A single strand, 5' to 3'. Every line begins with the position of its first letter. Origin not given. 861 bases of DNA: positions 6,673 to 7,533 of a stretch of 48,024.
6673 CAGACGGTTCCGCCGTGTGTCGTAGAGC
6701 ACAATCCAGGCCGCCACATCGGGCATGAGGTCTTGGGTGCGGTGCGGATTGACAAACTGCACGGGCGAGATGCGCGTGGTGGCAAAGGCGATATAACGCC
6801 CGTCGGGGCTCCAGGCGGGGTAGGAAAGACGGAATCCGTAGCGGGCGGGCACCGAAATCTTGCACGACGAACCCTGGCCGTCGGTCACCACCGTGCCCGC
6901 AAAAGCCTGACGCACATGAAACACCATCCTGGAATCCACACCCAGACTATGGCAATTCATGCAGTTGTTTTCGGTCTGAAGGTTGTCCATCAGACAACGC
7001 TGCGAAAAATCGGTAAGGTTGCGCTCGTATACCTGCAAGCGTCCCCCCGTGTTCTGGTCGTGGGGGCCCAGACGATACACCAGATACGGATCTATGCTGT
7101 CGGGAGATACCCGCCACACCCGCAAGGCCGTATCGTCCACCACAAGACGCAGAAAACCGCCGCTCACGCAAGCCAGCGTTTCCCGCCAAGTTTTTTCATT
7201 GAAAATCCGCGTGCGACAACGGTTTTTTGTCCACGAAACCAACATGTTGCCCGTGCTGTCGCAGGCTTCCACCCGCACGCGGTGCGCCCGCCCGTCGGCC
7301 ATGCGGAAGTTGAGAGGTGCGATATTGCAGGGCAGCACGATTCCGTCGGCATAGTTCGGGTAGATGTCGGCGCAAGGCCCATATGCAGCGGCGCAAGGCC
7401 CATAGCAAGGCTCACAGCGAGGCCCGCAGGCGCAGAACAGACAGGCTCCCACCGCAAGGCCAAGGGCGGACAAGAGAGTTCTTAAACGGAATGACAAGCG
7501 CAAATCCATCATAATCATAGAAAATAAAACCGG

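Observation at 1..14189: Five paralogs of a lipoprotein combining an invariant CxxCH motif with a PD40-type beta-propeller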

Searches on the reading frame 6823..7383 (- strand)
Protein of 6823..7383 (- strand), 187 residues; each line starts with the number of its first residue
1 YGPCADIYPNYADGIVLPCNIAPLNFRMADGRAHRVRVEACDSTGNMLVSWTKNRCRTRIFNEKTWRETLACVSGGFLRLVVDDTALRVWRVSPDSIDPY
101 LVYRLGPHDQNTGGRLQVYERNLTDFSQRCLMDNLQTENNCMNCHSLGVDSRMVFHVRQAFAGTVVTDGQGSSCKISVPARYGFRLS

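Call 43: search_protein_representatives(alignment_id=A4)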
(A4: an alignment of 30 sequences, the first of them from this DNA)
Query: 30 sequences, 192 profile positions. Proteins with E-value up to 0.001 (for the whole library): 1847; up to 1e-10: 1086; up to 1e-30: 483. The best 150 are listed.
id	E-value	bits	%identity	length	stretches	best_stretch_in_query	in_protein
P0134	1.2e-68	246.9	-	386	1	2-190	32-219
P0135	8.2e-68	244.1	-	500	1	2-190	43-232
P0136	1.5e-67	243.2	-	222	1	4-190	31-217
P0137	1.7e-67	243.0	-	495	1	4-190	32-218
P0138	1.0e-66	240.5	-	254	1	4-190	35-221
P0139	1.3e-65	236.9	-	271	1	2-185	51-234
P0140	1.8e-65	236.4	-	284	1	2-191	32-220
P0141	2.9e-65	235.8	-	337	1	4-188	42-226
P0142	4.7e-65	235.1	-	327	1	3-184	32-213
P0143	5.1e-65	235.0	-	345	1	2-190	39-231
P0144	1.7e-64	233.3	-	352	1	3-187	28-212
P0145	2.7e-64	232.6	-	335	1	2-188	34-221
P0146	2.8e-64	232.6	-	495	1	3-189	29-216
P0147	3.3e-64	232.4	-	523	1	2-191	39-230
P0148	3.3e-64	232.3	-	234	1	2-191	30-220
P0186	7.3e-59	214.9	-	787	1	3-189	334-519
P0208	1.6e-56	207.3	-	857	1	4-191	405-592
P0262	3.7e-52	193.0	-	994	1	8-191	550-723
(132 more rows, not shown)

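Call 51: find_encoding_contigs(protein=P0262, flank=4000, max_places=3)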
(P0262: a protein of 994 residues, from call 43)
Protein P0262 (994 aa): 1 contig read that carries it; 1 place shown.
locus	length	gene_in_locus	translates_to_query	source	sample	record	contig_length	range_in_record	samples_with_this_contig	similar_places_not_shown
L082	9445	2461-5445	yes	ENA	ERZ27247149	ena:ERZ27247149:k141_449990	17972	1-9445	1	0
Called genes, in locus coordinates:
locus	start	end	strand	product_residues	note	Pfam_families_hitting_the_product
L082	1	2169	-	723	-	?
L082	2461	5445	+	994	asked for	PF19529:DUF6057, PF26550:Tricorn_2nd (faint), PF26549:Tricorn_N (faint), PF07676:PD40 (weak)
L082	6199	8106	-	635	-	PF14322:SusD-like_3, PF07980:SusD_RagB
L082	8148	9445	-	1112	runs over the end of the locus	PF13620:CarboxypepD_reg, PF13715:CarbopepD_reg_2, PF07715:Plug, PF00593:TonB_dep_Rec_b-barrel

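Call 52: search_protein_families(library=pfam, proteins=[P0262, P0208, P0186], max_evalue=0.001)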
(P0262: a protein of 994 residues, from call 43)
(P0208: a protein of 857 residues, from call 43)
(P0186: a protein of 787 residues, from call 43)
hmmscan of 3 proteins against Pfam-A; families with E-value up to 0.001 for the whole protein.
P0262 (994 aa): 2 families
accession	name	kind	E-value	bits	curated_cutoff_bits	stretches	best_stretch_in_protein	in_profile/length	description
PF19529.4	DUF6057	-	3.8e-84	284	29.8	1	19-492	9-477/569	Family of unknown function (DUF6057)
PF07676.18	PD40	-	9.9e-15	54.5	20.9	1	779-802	4-27/38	WD40-like Beta Propeller Repeat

P0208 (857 aa): 3 families
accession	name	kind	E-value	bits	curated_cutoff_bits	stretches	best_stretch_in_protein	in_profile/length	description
PF19529.4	DUF6057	-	3.5e-63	214.8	29.8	1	2-398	39-421/569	Family of unknown function (DUF6057)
PF07676.18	PD40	-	1.6e-17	63.4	20.9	2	653-671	9-27/38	WD40-like Beta Propeller Repeat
PF00930.27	DPPIV_N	-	0.00014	21.2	22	0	617-670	10-60/354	Dipeptidyl peptidase IV (DPP IV) N-terminal region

P0186 (787 aa): 2 families
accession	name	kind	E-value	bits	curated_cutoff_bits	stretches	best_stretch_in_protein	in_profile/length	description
PF19529.4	DUF6057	-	2.1e-82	278.3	29.8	1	2-294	275-569/569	Family of unknown function (DUF6057)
PF07676.18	PD40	-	1.4e-11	44.5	20.9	1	693-725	5-34/38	WD40-like Beta Propeller Repeat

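Call 54: search_solved_structures(query=A4, max_evalue=10, show_alignments=3)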
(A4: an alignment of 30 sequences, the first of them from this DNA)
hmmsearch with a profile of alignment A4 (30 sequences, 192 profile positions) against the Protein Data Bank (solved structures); distinct sequences matched with E-value up to 10: 9.
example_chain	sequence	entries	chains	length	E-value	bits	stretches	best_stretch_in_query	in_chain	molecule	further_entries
4wa6_E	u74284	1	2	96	0.084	15.7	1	52-111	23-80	SAGA-associated factor 73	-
3mhh_E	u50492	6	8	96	0.086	15.6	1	52-111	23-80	SAGA-associated factor 73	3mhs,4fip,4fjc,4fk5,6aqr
3m99_D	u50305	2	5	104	0.1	15.4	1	52-111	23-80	SAGA-associated factor 73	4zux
6ef8_A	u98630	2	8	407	0.21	14.4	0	133-152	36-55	C-type cytochrome OmcS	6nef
4w4u_E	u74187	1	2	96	0.32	13.8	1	52-111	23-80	SAGA-associated factor 73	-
7t26_A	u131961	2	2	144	0.64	12.8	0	8-26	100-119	Acb1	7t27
1jmx_A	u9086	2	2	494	0.66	12.8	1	139-172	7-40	Amine Dehydrogenase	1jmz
7tfs_A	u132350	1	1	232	5.5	9.8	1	122-184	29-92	Cytochrome c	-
1fs9_A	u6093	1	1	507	9.1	9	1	139-155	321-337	CYTOCHROME C NITRITE REDUCTASE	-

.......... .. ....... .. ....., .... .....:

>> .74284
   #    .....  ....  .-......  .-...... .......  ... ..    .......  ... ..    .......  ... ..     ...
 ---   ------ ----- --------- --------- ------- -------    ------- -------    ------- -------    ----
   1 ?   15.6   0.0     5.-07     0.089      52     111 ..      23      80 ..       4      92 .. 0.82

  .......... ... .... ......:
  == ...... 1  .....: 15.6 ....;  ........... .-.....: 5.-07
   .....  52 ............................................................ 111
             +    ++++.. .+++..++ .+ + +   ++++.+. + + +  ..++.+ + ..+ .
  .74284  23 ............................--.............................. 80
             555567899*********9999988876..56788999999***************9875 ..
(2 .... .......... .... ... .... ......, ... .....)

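Call 76: search_protein_families(library=pfam, alignment_id=A4, max_evalue=1)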
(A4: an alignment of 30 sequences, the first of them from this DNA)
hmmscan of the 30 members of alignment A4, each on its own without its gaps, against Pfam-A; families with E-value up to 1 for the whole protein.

A. member 1, seq(187 aa): 0 families

B. families by the number of members that match (of 30 scanned): 21 families
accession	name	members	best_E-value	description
PF11845.13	Tll0287-like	2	0.069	Tll0287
PF24880.1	DUF7738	1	0.00022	Domain of unknown function (DUF7738)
PF10090.15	HPTransfase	1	0.018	Histidine phosphotransferase C-terminal domain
PF13963.11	Transpos_assoc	1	0.019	Transposase-associated domain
PF08782.15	c-SKI_SMAD_bind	1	0.024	c-SKI Smad4 binding domain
PF22692.1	LlgE_F_G_D1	1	0.026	Flagellar hook protein FlgE/F/G D1 domain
PF00034.26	Cytochrom_C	1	0.03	Cytochrome c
PF09699.15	Paired_CXXCH_1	1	0.038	Doubled CXXCH motif (Paired_CXXCH_1)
PF01588.26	tRNA_bind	1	0.045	Putative tRNA binding domain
PF10438.15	Cyc-maltodext_C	1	0.057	Cyclo-malto-dextrinase C-terminal domain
PF01229.23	Glyco_hydro_39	1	0.065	Glycosyl hydrolases family 39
PF21218.2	Fpg-like_C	1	0.069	Formamidopyrimidine-DNA glycosylase-like, C-terminal domain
PF17136.10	ribosomal_L24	1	0.077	Ribosomal proteins 50S L24/mitochondrial 39S L24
PF00498.31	FHA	1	0.1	FHA domain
PF07866.17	DUF1653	1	0.13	Protein of unknown function (DUF1653)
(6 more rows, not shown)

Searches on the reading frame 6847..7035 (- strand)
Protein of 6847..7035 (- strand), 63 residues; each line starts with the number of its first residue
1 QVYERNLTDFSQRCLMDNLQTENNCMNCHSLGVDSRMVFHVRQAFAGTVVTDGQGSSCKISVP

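Call 70: search_solved_structures(query=A6, max_evalue=10, show_alignments=5)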
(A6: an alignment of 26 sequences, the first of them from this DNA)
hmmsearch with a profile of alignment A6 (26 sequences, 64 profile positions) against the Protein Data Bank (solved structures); distinct sequences matched with E-value up to 10: 30.
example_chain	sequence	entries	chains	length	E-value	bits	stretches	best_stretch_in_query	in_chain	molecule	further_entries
1fs7_A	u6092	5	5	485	0.023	17.1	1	20-34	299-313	CYTOCHROME C NITRITE REDUCTASE | Cytochrome c-552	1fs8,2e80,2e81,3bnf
3bng_A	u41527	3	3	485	0.023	17.1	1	20-34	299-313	Cytochrome c-552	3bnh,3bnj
1fs9_A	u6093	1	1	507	0.026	16.9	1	20-34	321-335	CYTOCHROME C NITRITE REDUCTASE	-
1jmx_A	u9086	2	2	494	0.07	15.6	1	20-52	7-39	Amine Dehydrogenase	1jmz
8e5g_A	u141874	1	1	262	0.082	15.4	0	9-31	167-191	c-type cytochrome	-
3gj6_B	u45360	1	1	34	0.48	12.9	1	13-28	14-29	Nuclear pore complex protein Nup153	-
1rap_A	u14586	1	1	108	0.66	12.4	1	20-38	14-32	REP A2 ISO-1-CYTOCHROME C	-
3u99_A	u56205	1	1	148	0.68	12.4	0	17-33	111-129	Diheme cytochrome c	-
7mo1_B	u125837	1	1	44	0.83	12.1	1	13-28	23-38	Nuclear pore complex protein Nup153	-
2c2c_A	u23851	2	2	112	0.84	12.1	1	21-38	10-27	CYTOCHROME C2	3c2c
8hdd_B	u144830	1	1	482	1.3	11.5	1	17-36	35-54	Glucose dehydrogenase beta subunit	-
8e5f_A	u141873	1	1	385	1.4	11.4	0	24-34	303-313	c-type cytochrome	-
1jni_A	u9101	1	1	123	1.5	11.3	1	23-33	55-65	DIHEME CYTOCHROME C NAPB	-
9hrk_A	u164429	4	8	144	2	10.9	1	12-34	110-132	Cytochrome P460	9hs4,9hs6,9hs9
2c1d_A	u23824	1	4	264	2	10.9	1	17-35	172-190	SOXA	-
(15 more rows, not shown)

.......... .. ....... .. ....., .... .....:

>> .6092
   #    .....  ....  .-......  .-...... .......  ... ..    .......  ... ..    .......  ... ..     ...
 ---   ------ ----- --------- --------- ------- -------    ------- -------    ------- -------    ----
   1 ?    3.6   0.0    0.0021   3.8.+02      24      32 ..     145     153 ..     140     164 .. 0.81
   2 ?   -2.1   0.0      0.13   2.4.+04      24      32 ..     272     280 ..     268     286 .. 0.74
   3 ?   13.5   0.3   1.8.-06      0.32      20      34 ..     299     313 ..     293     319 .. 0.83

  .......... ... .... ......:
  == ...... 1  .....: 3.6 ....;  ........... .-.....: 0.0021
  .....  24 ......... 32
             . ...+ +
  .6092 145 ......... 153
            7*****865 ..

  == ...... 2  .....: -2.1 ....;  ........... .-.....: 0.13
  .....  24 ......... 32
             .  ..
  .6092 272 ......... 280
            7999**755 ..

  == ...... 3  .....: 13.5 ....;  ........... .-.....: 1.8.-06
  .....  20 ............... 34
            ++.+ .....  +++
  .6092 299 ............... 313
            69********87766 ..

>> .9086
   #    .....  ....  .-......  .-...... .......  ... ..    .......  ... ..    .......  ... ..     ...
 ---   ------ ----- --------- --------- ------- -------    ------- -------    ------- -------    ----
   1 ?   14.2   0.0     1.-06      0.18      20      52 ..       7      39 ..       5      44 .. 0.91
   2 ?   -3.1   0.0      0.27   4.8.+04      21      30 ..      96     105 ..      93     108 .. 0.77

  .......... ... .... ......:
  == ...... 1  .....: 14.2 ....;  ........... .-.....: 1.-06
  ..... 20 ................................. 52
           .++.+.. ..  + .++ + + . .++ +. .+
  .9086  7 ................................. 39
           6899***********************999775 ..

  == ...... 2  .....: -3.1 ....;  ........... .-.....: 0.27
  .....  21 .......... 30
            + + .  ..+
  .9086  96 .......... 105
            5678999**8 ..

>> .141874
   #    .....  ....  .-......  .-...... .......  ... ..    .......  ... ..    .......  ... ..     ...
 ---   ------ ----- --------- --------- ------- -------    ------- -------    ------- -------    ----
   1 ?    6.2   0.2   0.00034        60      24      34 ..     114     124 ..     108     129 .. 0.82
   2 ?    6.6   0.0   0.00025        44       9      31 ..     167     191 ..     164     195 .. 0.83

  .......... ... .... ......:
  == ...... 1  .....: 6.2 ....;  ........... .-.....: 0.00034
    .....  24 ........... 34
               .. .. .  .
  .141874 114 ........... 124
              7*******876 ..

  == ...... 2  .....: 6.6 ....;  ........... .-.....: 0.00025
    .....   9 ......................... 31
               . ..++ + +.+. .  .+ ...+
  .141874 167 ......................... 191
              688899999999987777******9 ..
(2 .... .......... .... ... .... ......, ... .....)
